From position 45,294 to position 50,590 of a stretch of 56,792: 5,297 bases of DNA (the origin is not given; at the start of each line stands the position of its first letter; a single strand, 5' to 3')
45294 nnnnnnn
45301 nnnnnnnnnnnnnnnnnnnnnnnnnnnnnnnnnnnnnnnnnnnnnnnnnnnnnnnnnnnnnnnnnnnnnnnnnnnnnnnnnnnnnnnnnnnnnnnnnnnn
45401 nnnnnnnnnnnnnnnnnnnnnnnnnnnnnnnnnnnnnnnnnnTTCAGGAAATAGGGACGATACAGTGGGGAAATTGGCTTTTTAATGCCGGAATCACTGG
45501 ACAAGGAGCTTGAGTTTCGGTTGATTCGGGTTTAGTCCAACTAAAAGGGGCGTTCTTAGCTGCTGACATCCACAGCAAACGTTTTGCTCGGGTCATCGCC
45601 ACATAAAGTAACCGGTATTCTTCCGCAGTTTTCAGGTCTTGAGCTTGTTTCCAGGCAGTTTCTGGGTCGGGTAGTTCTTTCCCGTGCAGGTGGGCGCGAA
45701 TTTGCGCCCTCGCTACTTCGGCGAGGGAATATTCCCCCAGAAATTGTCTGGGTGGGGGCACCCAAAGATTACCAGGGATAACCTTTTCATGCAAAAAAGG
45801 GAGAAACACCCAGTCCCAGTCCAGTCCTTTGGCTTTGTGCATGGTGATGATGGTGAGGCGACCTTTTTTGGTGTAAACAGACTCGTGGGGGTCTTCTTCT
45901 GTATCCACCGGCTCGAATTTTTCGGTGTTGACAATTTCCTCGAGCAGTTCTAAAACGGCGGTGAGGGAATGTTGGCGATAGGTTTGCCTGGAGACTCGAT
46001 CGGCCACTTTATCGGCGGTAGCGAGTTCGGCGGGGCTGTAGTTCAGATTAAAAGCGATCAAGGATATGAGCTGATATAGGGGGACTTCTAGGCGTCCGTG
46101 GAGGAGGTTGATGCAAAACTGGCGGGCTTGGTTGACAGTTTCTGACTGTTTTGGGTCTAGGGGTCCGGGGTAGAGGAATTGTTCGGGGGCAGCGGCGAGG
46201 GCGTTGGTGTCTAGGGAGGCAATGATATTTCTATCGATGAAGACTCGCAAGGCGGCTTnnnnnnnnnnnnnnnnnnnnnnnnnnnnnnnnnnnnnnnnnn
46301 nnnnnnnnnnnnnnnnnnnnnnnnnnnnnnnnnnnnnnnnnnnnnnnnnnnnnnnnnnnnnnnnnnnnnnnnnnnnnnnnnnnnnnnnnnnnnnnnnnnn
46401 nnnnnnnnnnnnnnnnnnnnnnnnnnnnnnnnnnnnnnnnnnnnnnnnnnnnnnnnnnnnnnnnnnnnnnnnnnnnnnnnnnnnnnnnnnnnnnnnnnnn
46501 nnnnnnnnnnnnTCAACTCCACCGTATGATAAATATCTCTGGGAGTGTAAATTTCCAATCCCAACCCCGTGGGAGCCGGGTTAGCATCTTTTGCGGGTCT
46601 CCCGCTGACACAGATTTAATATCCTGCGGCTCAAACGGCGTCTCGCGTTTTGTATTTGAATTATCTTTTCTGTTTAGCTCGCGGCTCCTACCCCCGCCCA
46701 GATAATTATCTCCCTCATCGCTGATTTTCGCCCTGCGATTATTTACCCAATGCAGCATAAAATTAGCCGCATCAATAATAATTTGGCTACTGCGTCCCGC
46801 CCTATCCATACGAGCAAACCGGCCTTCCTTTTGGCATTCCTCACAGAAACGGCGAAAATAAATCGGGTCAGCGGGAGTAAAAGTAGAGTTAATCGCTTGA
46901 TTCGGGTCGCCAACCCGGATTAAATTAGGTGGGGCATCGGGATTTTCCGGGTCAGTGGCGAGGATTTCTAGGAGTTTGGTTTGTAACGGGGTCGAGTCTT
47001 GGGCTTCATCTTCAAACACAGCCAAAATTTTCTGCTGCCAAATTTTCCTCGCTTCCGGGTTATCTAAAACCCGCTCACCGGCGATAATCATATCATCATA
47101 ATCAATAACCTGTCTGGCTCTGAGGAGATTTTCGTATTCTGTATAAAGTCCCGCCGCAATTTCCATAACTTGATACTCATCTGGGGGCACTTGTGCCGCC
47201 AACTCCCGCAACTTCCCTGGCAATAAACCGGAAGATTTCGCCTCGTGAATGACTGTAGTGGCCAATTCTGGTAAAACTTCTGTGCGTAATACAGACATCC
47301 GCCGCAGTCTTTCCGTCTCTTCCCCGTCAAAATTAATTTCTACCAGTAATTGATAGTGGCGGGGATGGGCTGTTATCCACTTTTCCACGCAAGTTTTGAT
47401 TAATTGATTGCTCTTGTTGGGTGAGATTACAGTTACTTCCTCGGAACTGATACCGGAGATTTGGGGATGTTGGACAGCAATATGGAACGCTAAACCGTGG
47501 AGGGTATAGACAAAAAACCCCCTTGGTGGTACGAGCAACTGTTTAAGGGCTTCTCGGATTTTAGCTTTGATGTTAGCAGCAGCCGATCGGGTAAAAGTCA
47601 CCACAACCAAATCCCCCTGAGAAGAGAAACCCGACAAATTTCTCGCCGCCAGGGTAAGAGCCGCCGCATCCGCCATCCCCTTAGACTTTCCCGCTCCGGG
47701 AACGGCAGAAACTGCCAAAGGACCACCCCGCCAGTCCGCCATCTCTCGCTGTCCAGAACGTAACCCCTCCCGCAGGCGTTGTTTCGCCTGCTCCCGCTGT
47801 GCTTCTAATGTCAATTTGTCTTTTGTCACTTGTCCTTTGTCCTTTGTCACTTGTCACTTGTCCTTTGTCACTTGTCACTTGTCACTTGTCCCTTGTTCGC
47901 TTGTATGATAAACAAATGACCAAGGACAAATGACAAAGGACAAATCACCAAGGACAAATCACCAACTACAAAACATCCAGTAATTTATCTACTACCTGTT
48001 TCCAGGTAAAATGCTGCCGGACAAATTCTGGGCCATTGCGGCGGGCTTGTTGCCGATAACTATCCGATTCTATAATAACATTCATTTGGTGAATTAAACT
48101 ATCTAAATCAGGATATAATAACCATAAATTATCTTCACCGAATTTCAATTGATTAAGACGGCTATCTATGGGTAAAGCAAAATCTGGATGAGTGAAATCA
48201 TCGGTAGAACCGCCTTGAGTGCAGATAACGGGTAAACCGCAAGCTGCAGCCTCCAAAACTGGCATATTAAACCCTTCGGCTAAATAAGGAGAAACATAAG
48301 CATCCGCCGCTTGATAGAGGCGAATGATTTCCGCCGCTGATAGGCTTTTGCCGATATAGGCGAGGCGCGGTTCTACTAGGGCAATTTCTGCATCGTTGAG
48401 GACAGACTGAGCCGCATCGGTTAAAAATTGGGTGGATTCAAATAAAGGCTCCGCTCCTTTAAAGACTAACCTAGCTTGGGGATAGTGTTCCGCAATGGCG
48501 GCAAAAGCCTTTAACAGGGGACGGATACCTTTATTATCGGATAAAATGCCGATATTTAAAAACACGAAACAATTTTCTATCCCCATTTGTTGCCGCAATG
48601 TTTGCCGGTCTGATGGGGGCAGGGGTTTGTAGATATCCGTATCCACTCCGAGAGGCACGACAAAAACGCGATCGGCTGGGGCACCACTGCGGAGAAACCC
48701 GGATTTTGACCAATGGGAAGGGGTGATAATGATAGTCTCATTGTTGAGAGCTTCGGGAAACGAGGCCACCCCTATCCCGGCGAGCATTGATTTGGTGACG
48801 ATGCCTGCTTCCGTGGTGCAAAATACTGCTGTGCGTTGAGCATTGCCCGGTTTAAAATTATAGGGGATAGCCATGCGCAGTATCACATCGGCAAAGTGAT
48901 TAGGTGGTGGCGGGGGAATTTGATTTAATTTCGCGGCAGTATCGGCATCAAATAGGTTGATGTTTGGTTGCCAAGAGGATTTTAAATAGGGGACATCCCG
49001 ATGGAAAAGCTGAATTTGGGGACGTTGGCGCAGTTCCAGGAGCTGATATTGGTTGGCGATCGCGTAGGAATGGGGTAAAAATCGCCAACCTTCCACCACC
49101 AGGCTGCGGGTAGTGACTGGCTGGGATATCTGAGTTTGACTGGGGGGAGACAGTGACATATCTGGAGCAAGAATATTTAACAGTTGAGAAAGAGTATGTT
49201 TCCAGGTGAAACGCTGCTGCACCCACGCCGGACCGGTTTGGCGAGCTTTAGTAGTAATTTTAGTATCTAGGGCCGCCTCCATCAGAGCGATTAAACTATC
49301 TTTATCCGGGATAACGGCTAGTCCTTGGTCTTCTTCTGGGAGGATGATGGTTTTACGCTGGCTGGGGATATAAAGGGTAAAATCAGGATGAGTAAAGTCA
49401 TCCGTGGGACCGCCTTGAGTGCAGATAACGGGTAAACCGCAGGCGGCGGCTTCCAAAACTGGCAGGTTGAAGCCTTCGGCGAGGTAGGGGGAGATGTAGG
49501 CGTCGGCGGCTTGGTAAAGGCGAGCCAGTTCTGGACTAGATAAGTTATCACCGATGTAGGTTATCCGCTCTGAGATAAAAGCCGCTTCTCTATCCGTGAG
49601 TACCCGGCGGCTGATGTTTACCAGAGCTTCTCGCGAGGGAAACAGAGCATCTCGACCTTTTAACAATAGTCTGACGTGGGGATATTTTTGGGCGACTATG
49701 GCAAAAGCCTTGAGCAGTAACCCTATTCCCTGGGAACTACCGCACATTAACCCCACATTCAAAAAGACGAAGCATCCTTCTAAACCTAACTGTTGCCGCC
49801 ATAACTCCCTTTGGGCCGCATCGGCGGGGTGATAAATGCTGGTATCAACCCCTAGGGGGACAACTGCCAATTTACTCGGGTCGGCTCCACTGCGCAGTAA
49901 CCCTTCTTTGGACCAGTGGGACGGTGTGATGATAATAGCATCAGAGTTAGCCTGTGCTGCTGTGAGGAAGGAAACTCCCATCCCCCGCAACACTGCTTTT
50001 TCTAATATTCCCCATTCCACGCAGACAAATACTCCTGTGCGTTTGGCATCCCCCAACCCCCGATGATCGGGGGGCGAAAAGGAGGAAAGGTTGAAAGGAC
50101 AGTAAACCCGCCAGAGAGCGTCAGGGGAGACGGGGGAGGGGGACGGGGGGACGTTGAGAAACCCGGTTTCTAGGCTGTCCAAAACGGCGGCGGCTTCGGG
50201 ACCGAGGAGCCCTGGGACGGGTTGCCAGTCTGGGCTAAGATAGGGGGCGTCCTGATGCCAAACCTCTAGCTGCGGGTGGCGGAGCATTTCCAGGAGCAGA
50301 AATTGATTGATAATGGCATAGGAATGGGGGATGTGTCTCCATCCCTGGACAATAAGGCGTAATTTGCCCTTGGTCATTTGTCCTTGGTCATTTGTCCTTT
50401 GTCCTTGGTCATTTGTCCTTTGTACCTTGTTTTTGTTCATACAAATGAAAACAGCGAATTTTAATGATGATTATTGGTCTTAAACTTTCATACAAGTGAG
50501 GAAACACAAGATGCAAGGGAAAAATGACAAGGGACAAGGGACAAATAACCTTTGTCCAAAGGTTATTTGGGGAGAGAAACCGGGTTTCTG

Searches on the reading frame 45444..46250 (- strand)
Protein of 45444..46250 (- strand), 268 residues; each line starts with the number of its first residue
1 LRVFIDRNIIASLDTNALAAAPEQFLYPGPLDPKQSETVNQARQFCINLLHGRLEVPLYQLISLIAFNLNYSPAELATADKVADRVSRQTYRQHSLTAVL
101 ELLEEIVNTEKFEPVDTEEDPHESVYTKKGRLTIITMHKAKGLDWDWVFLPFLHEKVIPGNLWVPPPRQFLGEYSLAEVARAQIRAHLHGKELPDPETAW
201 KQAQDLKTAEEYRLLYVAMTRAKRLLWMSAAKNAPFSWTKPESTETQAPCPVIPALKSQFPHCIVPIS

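Call 10: search_protein_families(library=ncbifam, proteins=[window:45444-46250:-])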
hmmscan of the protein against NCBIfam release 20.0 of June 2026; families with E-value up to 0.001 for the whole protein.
window:45444-46250:- (268 aa): 12 families
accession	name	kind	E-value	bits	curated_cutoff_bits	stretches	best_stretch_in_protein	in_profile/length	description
TIGR00609.1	recB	equivalog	9.7e-14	50.4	696.05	1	118-247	714-829/1175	exodeoxyribonuclease V subunit beta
TIGR01073.1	pcrA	equivalog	2.1e-08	33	911.2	1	124-169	545-586/725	DNA helicase PcrA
NF008276.0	PRK11054.1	equivalog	1.2e-06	27.3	543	1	201-236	632-667/684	DNA helicase IV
TIGR02784.1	addA_alphas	equivalog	1.3e-06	27.1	860.75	1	128-232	773-871/1138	double-strand break repair helicase AddA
TIGR01074.1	rep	equivalog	1.5e-06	26.7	951.45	0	208-233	589-614/668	DNA helicase Rep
NF010485.0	PRK13909.1-2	equivalog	1.6e-06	26.6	650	1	98-228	575-701/909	RecB-like helicase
NF008128.0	PRK10876.1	equivalog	7e-06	24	1697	1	130-223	734-810/1181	exodeoxyribonuclease V subunit beta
NF010487.0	PRK13909.1-4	equivalog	7.2e-06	24.5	759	1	120-227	599-700/924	RecB-like helicase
NF008743.0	PRK11773.1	equivalog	4e-05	22.2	965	0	127-177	549-599/720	DNA helicase II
TIGR02785.1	addA_Gpos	equivalog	4e-05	21.6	707.65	1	132-228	784-876/1234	helicase-exonuclease AddAB subunit AddA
TIGR01075.1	uvrD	equivalog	4.7e-05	21.9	1144.45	0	209-233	588-612/715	DNA helicase II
NF010484.0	PRK13909.1-1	equivalog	0.00045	18.1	1074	1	124-231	630-731/945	RecB-like helicase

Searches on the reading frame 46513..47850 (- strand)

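Call 10: search_protein_families(library=ncbifam, proteins=[window:46513-47850:-])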
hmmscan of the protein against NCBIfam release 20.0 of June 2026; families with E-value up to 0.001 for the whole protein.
window:46513-47850:- (445 aa): 10 families
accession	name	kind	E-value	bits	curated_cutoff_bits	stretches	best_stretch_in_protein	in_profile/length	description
TIGR01073.1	pcrA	equivalog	9.5e-24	83.7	911.2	2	196-376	136-303/725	DNA helicase PcrA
TIGR01074.1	rep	equivalog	2.4e-20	72.4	951.45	2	199-367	136-291/668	DNA helicase Rep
NF008743.0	PRK11773.1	equivalog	2.3e-18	65.9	965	2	220-373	158-304/720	DNA helicase II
TIGR01075.1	uvrD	equivalog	3.6e-18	65.2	1144.45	1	28-373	3-299/715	DNA helicase II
NF008172.0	PRK10919.1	equivalog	8.8e-16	57.2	1168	2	231-366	163-291/673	DNA helicase Rep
TIGR02785.1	addA_Gpos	equivalog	2.8e-15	55.3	707.65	1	229-366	338-480/1234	helicase-exonuclease AddAB subunit AddA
NF008276.0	PRK11054.1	equivalog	2.4e-11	42.9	543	1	52-364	219-514/684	DNA helicase IV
TIGR00609.1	recB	equivalog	1.7e-09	36.4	696.05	1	238-367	332-456/1175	exodeoxyribonuclease V subunit beta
TIGR02784.1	addA_alphas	equivalog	3.4e-09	35.6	860.75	1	164-341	276-461/1138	double-strand break repair helicase AddA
NF008128.0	PRK10876.1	equivalog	0.00011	19.9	1697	0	244-369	344-464/1181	exodeoxyribonuclease V subunit beta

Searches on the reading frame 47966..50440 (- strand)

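Call 10: search_protein_families(library=ncbifam, proteins=[window:47966-50440:-])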
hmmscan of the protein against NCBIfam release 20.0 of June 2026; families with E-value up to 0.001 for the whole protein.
window:47966-50440:- (824 aa): 25 families
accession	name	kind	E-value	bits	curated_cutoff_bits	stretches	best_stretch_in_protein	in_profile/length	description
TIGR04047.1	MSMEG_0565_glyc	hypoth_equivalog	2.5e-43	148.6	259.85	2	593-816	162-363/373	MSMEG_0565 family glycosyltransferase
TIGR02149.1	glgA_Coryne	subfamily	1.9e-29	103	302.4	2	569-823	146-386/391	glycogen synthase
TIGR03088.1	stp2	hypoth_equivalog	1.4e-28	100.1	409.05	2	188-354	159-315/374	TIGR03088 family PEP-CTERM/XrtA system glycosyltransferase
NF053787.1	GlcN_PG_synth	equivalog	1.5e-26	93.1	480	2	169-421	146-353/361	N-acetylglucosaminyl phosphatidylglycerol synthase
TIGR03449.1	mycothiol_MshA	equivalog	1.8e-26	93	462.5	2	164-344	163-336/406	D-inositol-3-phosphate glycosyltransferase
NF012028.0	PRK15484.1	subfamily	4.1e-22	78.8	618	2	559-820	131-371/380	lipopolysaccharide N-acetylglucosaminyltransferase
TIGR04157.1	glyco_rSAM_CFB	subfamily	7.8e-21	74.5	400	2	185-343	189-332/406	TIGR04157 family glycosyltransferase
TIGR04063.1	stp3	hypoth_equivalog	1.4e-20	73.5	442.05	2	582-669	172-258/397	TIGR04063 family PEP-CTERM/XrtA system glycosyltransferase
NF041876.1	EPS_EpsE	equivalog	1.1e-19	71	400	2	588-749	184-333/389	exopolysaccharide biosynthesis GT4 family glycosyltransferase EpsE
TIGR02472.1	sucr_P_syn_N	equivalog_domain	5.4e-19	68.3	576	2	589-822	208-436/439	sucrose-phosphate synthase, putative, glycosyltransferase domain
NF053513.1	Gtran_IagA_BgsA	equivalog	4.9e-15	55.4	460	2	567-740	105-264/333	LTA glycolipid anchor biosynthesis glycosyltransferase, IagA/BgsA family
NF038295.1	EPS_HpsP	equivalog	1.4e-14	53.9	550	1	592-822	178-382/388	hormogonium polysaccharide biosynthesis glycosyltransferase HpsP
NF047684.1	TeichurnBiosyTuaC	equivalog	7.3e-14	51.5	550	1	593-749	188-327/391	teichuronic acid biosynthesis protein TuaC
TIGR03999.1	thiol_BshA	equivalog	5e-12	45.4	273.7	2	590-747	167-308/375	N-acetyl-alpha-D-glucosaminyl L-malate synthase BshA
NF049988.1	MGlcDAGSynMgs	equivalog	9.5e-11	41.7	400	1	591-749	177-327/398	alpha-monoglucosyldiacylglycerol synthase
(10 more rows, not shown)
